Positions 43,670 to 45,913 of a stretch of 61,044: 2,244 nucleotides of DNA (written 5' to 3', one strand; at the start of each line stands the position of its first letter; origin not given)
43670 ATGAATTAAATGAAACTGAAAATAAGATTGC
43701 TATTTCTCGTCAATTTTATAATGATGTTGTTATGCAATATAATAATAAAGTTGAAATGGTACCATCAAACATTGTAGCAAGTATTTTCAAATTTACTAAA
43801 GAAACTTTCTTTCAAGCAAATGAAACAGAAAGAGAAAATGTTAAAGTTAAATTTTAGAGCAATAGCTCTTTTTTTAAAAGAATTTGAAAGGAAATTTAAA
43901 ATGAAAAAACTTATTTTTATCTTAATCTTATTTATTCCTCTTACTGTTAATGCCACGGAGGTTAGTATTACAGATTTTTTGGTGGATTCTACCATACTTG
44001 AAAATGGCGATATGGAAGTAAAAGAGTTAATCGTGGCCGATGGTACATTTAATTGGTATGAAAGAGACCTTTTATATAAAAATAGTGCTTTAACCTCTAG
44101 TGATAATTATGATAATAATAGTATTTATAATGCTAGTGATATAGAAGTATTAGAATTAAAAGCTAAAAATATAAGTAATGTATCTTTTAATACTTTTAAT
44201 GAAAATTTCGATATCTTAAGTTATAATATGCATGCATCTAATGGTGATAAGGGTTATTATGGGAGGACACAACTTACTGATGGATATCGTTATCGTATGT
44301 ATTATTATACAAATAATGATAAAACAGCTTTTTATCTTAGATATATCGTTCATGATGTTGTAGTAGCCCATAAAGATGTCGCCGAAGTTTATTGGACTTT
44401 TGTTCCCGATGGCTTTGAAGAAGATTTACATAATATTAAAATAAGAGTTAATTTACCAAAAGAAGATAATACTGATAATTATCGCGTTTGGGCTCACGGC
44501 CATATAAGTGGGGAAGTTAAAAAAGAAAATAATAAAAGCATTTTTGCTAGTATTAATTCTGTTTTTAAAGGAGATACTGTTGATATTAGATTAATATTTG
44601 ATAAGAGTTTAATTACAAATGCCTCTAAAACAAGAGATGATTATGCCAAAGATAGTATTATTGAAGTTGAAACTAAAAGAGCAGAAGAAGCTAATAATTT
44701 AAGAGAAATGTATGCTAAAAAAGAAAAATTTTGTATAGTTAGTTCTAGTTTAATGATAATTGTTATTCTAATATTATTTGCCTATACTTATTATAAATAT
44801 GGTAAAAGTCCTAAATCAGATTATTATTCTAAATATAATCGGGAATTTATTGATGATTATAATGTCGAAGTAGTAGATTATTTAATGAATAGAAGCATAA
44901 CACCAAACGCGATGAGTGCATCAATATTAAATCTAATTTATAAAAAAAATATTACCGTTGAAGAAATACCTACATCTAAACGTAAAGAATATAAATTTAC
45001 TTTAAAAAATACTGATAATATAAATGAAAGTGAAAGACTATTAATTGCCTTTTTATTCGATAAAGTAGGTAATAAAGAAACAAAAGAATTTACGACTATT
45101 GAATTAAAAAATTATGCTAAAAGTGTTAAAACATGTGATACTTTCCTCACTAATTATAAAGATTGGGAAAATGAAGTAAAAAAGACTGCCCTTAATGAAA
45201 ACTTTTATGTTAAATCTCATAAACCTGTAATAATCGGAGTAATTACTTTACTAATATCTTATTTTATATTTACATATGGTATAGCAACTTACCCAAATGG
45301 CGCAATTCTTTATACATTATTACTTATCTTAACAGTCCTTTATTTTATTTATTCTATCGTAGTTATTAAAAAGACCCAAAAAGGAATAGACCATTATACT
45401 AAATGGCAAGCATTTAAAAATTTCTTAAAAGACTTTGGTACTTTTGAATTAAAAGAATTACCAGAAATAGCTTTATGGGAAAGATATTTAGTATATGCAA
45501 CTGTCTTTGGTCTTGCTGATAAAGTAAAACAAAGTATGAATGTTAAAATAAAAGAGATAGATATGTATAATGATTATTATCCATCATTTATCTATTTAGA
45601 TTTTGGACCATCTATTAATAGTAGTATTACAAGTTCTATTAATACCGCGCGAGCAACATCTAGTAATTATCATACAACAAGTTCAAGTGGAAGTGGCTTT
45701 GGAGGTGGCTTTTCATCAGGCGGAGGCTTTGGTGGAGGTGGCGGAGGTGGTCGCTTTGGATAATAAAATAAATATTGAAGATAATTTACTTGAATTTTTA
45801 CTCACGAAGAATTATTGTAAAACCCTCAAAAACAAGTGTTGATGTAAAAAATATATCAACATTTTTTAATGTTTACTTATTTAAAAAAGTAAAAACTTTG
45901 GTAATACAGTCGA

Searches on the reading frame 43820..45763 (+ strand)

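Call 7: search_protein_families(library=pfam, proteins=[window:43820-45763:+], max_evalue=0.001)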
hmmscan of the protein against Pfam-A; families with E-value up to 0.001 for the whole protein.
window:43820-45763:+ (647 aa): 2 families
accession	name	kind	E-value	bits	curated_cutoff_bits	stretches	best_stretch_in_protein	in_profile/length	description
PF20990.2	DUF2207_C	-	6.1e-44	151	33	1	338-573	3-247/247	Predicted membrane protein (DUF2207) C-terminal domain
PF09972.14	DUF2207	-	3.1e-18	67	24.4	1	49-260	1-172/172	Predicted membrane protein (DUF2207) N-terminal domain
